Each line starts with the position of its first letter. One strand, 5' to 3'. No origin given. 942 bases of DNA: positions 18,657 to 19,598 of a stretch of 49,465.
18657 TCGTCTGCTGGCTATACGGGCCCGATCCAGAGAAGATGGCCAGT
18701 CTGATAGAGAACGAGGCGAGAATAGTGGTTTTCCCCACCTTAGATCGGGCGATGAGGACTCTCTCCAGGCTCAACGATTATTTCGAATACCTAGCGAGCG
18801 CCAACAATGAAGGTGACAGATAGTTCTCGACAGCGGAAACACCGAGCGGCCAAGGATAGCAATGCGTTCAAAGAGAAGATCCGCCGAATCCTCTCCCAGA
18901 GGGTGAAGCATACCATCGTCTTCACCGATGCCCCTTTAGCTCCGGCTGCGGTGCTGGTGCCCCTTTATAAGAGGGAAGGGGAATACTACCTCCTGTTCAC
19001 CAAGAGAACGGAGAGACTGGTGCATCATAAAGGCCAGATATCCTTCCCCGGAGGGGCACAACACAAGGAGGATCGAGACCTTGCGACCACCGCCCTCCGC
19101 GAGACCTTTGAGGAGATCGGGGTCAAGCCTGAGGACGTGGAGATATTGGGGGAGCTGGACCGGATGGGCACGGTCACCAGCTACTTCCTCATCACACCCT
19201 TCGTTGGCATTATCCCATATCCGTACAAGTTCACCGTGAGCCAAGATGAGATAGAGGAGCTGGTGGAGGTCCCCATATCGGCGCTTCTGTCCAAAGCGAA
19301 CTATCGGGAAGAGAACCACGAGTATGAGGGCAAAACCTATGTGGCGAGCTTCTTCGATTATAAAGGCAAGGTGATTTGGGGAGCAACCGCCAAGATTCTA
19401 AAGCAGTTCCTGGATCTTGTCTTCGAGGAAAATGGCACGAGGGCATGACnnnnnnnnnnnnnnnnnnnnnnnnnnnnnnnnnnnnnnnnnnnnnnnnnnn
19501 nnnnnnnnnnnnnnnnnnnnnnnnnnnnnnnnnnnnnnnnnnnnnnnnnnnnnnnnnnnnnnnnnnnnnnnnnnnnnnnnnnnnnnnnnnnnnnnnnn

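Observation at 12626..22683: Nine co-directional, translationally coupled genes form a ~10-kb CoA-centred operon that matches no standard pathway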

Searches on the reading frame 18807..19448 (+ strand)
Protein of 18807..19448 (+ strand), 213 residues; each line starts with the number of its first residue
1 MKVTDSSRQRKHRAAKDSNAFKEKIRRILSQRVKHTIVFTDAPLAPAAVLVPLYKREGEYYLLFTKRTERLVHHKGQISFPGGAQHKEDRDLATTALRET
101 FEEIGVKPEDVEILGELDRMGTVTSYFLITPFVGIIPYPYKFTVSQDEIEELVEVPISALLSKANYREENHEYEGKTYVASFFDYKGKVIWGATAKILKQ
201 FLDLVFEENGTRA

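Call 4: search_protein_families(library=pfam, proteins=[window:18807-19448:+], max_evalue=0.01)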
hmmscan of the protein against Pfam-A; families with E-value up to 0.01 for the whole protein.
window:18807-19448:+ (213 aa): 1 family
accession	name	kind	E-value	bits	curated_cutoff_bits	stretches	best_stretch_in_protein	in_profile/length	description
PF00293.34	NUDIX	-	4.3e-13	49.9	21.1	1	47-128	4-80/134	NUDIX domain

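Call 6: search_protein_families(library=ncbifam, proteins=[window:18807-19448:+], max_evalue=0.001)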
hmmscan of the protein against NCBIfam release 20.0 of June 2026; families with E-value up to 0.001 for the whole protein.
window:18807-19448:+ (213 aa): 1 family
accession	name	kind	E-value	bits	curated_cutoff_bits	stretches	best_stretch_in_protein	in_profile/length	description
NF007980.0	PRK10707.1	equivalog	1.3e-37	129.3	134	1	45-201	30-184/192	CoA pyrophosphatase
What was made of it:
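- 18807..19448 (+): NudL-like Nudix hydrolase (CoA-pyrophosphatase family). It occupies the variable 'phosphohydrolase slot' of the cassette. Call 6 (PRK10707, 129.3 bits against 134).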

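Call 35: search_protein_families(library=padloc, proteins=[window:18807-19448:+], max_evalue=0.001)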
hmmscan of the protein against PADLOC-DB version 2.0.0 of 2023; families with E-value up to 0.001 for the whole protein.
window:18807-19448:+ (213 aa): 0 families
